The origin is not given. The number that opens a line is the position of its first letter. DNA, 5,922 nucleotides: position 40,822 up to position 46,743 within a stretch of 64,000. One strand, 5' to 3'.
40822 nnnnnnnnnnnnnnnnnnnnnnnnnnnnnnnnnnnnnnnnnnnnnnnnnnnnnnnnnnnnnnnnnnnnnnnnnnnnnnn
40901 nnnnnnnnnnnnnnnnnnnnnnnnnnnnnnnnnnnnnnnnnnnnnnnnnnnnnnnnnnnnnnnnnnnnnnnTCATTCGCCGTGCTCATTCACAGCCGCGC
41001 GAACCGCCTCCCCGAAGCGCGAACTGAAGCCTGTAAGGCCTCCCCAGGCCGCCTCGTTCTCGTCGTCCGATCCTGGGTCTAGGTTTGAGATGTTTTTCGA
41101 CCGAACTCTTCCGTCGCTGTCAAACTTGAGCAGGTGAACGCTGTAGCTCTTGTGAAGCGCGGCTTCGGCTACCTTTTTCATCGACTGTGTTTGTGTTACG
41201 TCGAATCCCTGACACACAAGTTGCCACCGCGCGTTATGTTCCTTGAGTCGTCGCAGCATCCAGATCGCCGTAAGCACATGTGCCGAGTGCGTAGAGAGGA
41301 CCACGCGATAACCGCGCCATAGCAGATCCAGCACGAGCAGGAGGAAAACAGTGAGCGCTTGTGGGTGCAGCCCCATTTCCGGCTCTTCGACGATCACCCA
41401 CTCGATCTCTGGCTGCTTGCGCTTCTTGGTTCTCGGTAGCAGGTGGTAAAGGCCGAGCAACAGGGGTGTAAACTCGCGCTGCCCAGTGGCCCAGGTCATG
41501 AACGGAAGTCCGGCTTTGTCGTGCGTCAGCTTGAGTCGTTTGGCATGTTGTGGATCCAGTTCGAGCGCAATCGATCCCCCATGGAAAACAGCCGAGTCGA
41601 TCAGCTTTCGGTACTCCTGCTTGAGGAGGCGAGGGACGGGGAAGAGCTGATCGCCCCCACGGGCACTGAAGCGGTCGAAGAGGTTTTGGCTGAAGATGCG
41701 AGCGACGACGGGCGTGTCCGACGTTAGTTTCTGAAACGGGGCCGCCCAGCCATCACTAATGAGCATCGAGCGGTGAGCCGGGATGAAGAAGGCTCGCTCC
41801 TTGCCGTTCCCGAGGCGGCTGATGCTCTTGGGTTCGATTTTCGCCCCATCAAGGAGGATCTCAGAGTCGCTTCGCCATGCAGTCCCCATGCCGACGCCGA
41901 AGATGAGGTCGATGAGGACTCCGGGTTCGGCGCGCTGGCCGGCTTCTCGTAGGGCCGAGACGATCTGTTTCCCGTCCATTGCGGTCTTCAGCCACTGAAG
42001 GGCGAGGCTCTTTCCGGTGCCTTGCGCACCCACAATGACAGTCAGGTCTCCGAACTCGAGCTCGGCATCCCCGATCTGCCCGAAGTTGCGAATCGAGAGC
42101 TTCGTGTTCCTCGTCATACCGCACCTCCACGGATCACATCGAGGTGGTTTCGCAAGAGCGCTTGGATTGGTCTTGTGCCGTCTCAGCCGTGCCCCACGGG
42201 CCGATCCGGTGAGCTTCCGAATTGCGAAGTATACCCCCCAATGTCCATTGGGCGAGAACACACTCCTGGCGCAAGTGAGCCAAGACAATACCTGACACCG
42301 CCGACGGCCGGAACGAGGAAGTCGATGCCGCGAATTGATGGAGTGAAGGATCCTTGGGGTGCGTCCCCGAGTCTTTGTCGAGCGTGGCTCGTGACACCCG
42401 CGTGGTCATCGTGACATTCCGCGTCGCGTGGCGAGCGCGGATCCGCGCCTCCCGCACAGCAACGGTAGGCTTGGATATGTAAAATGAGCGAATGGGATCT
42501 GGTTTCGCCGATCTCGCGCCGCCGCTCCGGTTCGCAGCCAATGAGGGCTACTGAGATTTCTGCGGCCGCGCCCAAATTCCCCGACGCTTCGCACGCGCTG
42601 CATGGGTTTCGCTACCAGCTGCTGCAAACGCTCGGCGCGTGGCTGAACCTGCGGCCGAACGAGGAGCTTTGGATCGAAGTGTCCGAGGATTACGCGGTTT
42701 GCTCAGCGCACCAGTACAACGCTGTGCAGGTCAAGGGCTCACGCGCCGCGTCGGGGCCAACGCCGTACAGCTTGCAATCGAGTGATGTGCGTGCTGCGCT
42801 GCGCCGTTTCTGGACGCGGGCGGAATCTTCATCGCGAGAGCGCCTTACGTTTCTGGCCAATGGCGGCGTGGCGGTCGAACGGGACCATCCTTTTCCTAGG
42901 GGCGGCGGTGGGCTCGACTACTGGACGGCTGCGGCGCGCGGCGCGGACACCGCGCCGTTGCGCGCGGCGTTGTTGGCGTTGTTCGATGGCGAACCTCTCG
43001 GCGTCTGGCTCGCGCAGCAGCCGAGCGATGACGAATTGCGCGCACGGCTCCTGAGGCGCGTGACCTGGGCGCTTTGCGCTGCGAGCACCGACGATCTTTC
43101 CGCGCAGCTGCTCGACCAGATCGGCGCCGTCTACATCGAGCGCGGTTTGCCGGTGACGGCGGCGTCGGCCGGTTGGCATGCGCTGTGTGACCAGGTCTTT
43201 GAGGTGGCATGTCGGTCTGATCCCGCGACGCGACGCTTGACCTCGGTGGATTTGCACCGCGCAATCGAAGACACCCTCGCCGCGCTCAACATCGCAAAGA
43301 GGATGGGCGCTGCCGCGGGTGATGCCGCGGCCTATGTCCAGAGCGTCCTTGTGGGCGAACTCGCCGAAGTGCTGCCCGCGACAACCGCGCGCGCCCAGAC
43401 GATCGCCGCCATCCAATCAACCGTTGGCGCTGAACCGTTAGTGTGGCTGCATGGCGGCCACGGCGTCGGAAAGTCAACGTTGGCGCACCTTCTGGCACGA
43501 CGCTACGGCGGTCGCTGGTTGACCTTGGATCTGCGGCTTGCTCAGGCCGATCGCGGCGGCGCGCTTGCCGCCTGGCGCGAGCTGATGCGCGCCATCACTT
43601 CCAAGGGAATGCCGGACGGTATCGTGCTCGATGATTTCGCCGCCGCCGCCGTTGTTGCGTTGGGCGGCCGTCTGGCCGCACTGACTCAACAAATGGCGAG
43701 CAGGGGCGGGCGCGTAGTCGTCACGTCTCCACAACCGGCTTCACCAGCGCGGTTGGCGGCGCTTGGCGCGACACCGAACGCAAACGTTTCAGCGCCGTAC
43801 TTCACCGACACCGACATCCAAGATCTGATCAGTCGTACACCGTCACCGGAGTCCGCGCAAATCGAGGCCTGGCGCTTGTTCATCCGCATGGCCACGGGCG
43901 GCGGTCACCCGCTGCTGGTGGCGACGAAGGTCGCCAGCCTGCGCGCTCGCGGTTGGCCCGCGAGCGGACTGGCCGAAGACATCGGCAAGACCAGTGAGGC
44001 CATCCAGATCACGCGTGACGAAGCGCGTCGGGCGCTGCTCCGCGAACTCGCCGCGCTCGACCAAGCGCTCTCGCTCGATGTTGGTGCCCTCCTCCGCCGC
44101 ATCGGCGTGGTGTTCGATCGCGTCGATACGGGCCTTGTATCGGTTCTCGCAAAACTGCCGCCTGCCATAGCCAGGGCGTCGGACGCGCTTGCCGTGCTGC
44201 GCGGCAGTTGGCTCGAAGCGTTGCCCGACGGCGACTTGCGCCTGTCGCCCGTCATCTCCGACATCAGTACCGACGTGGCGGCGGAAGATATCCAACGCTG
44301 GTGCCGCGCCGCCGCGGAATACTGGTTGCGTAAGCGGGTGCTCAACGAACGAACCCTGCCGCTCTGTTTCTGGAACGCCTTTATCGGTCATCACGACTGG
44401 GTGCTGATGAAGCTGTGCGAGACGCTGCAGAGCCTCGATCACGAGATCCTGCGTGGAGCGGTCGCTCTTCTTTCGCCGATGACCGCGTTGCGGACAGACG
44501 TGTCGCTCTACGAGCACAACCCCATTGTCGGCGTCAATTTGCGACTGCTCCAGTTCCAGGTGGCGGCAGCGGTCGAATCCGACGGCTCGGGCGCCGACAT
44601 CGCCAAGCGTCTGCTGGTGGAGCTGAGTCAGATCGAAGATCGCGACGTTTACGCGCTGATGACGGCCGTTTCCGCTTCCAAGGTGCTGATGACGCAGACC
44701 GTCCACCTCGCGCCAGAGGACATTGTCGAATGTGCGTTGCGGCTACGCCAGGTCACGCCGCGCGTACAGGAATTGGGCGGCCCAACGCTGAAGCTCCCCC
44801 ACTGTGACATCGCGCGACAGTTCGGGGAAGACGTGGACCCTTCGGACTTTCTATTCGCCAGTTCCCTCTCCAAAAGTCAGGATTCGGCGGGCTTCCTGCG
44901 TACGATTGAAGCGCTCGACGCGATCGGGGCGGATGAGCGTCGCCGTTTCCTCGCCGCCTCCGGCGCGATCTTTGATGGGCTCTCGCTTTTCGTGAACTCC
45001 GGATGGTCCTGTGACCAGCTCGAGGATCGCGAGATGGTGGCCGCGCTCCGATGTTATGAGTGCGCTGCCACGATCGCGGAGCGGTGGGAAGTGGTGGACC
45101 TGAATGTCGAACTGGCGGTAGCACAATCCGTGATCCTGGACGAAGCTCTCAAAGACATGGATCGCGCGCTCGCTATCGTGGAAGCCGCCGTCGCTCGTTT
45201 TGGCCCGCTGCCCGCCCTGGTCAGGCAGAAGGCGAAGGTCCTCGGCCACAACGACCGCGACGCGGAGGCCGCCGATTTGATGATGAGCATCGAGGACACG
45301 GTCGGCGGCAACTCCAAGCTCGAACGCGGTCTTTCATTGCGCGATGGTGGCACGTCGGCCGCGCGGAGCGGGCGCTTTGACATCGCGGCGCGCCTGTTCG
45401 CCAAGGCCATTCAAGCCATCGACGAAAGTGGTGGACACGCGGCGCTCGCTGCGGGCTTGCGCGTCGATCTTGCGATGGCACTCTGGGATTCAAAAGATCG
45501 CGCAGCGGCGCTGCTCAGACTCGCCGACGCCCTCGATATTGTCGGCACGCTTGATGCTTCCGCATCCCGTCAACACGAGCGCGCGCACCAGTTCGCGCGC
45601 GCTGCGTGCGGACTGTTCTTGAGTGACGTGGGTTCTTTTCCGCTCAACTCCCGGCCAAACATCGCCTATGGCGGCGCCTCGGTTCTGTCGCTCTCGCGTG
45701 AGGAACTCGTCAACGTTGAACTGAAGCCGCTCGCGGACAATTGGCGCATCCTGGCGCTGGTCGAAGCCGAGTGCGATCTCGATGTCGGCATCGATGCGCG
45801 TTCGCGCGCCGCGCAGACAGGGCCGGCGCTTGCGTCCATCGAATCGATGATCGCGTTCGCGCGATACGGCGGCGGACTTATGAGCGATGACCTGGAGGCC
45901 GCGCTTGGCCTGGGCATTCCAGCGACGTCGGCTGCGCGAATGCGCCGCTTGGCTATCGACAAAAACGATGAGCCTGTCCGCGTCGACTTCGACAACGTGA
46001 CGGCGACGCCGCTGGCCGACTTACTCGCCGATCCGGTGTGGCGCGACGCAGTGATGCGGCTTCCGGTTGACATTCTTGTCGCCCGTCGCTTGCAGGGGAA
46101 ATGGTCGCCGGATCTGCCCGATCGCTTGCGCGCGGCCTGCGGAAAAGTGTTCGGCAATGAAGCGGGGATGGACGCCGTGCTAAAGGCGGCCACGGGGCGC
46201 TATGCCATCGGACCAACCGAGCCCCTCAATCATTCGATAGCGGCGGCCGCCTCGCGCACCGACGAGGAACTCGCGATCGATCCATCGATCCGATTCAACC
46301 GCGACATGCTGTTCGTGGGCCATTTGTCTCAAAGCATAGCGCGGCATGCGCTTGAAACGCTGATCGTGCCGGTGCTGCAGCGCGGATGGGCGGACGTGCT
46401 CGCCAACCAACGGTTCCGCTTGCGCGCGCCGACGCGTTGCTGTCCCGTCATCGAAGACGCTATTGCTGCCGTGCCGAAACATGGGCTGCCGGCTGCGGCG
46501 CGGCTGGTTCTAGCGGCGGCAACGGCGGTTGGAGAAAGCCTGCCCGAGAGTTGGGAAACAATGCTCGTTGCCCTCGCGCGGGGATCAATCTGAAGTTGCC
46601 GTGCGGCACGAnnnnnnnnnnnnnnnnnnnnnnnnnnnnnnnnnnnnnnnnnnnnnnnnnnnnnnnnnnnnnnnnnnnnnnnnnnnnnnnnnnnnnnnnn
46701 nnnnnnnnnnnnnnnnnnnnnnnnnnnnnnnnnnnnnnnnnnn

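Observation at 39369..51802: Three tmRNA-3' att scars with neither an intact ssrA nor an integrase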

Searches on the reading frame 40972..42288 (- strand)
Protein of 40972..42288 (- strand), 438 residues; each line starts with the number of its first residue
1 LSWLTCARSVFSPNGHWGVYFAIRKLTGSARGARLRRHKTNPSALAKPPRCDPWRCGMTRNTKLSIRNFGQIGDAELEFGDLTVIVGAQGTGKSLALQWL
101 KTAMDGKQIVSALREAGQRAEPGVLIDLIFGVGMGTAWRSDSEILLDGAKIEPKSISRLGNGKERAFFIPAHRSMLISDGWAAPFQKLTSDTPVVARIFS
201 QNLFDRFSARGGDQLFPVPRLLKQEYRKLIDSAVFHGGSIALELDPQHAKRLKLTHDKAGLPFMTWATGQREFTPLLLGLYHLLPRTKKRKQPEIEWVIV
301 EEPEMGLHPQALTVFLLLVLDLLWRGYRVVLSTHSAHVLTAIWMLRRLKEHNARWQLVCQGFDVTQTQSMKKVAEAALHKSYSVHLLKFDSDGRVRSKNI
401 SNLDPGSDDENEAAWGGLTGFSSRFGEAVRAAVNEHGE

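Call 9: search_protein_families(library=pfam, proteins=[window:40972-42288:-], max_evalue=0.01)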
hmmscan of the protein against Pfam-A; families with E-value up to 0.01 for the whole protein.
window:40972-42288:- (438 aa): 4 families
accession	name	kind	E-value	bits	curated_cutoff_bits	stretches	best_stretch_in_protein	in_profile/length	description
PF13175.12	AAA_15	-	5.1e-18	66.3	32.1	2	253-338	291-373/374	AAA ATPase domain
PF13304.12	AAA_21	-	1.2e-11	45.7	27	1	269-339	241-303/304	AAA domain, putative AbiEii toxin, Type IV TA system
PF13476.12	AAA_23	-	4.5e-07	31.1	27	1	63-107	1-46/201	AAA domain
PF13514.12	AAA_27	-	0.0074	16.3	22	0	62-99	4-45/206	AAA domain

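Call 36: search_protein_families(library=padloc, proteins=[window:40972-42288:-], max_evalue=0.001)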
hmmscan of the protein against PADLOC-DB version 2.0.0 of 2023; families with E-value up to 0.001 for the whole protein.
window:40972-42288:- (438 aa): 71 families (the best 25 are shown)
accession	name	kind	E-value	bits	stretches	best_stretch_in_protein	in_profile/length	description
PDLC04710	PDC-M56A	-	3.2e-115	383.2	1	63-434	3-379/382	-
PDLC02979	AriA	-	5.2e-20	70.6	2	227-338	264-372/373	-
PDLC03878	NsnB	-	2e-15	55.4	2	296-363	238-304/345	-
PDLC02358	Old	-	5e-14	50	2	287-341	275-331/578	Old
PDLC04178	HEC-01A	-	2.8e-13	47.7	2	62-105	10-53/399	-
PDLC04033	PD-T4-4_A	-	5e-13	47.1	2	297-371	328-402/460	-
PDLC04175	HEC-01A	-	1.2e-12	45.5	2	296-340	270-313/363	-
PDLC02980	AriA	-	1.7e-11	42.6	1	82-339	1-303/304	-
PDLC00094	GajA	-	2.3e-11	40.9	2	62-106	4-48/569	AAA ATPase domain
PDLC04664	PDC-M47A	-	6.9e-11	39.7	2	63-96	2-35/461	-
PDLC04179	HEC-01A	-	2e-10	38.4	1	64-98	5-39/459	-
PDLC04176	HEC-01A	-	3.4e-10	37.8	1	294-339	276-321/371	-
PDLC02915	ATPase-Toprim_I-B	-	4.6e-10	36.9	1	290-349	254-308/623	-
PDLC04214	HEC-02A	-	6.2e-10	36.9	1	298-354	241-297/338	-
PDLC04389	PDC-M07A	-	1.5e-09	35.4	1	288-342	319-374/443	-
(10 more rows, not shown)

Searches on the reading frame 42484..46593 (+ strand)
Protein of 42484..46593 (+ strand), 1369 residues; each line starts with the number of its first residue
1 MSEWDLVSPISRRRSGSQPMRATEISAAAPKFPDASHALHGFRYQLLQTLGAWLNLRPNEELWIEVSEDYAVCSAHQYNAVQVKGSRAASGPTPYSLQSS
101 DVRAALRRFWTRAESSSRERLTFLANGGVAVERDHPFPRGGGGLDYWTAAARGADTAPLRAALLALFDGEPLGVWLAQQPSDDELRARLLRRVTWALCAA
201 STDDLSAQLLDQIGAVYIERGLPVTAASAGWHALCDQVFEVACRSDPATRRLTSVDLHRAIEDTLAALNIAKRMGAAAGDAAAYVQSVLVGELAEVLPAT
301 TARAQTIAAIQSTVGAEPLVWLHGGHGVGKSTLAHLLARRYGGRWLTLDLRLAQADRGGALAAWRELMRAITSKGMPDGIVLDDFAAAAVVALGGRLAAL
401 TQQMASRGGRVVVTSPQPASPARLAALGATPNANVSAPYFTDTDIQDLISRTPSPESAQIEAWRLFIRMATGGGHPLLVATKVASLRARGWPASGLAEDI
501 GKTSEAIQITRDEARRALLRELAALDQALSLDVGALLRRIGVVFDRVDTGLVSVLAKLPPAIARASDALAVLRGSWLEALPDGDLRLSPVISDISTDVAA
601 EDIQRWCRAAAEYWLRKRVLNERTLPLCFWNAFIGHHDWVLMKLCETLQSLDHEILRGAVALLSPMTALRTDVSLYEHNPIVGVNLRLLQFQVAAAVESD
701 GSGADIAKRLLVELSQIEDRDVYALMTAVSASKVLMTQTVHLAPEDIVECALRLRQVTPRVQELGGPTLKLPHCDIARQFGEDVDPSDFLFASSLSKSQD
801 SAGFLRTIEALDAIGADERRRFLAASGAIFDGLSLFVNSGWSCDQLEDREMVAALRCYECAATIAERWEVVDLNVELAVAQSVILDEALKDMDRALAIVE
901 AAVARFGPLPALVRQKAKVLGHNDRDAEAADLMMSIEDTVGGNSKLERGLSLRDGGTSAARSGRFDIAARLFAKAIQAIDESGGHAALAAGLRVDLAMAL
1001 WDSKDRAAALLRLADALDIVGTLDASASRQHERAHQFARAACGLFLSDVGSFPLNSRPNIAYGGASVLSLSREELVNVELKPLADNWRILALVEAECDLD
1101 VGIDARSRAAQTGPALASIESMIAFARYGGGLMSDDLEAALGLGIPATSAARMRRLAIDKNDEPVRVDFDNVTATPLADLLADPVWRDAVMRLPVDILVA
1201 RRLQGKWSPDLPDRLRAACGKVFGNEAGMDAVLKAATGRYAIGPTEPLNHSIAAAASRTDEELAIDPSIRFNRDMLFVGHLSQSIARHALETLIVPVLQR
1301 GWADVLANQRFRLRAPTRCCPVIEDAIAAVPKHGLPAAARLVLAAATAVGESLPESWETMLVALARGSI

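Call 9: search_protein_families(library=pfam, proteins=[window:42484-46593:+], max_evalue=0.01)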
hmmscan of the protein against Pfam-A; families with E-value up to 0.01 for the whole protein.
window:42484-46593:+ (1369 aa): 3 families
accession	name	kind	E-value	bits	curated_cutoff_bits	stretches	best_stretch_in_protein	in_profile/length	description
PF13424.12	TPR_12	-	0.0013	19.4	30.1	1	957-1019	11-74/77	Tetratricopeptide repeat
PF13671.12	AAA_33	-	0.0018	19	27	1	319-416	1-78/143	AAA domain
PF13191.12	AAA_16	-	0.0032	18.4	32.6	1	304-388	6-97/167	AAA ATPase domain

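Call 36: search_protein_families(library=padloc, proteins=[window:42484-46593:+], max_evalue=0.001)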
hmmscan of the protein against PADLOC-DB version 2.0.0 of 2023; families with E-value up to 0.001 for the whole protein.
window:42484-46593:+ (1369 aa): 2 families
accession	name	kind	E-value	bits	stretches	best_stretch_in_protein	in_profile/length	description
PDLC03848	LmuA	-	2.1e-06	26.3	1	34-111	7-84/373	-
PDLC04790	PDC-S01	-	9.2e-05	19.3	1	308-356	18-70/422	-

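Call 71: search_protein_families(library=pfam, proteins=[window:42484-46593:+], max_evalue=1)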
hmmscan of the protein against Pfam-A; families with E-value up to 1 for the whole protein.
window:42484-46593:+ (1369 aa): 10 families
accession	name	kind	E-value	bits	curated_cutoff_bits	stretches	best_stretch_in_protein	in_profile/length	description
PF13424.12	TPR_12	-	0.0013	19.4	30.1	1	957-1019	11-74/77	Tetratricopeptide repeat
PF13671.12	AAA_33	-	0.0018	19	27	1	319-416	1-78/143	AAA domain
PF13191.12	AAA_16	-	0.0032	18.4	32.6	1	304-388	6-97/167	AAA ATPase domain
PF13521.12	AAA_28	-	0.013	16.1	27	1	320-346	2-28/164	AAA domain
PF24883.2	NPHP3_N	-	0.034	14.8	24.8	1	315-339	20-44/164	Nephrocystin 3, N-terminal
PF13481.12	AAA_25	-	0.035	14.2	27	0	345-388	109-155/195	AAA domain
PF00004.35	AAA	-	0.039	14.8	21.2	1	321-387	2-68/131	ATPase family associated with various cellular activities (AAA)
PF00910.28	RNA_helicase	-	0.099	13.6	21.5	1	320-341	1-22/105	RNA helicase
PF00005.33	ABC_tran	-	0.23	12.5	25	1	311-341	5-35/137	ABC transporter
PF07719.23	TPR_2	-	0.7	10.6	27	0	957-977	9-29/34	Tetratricopeptide repeat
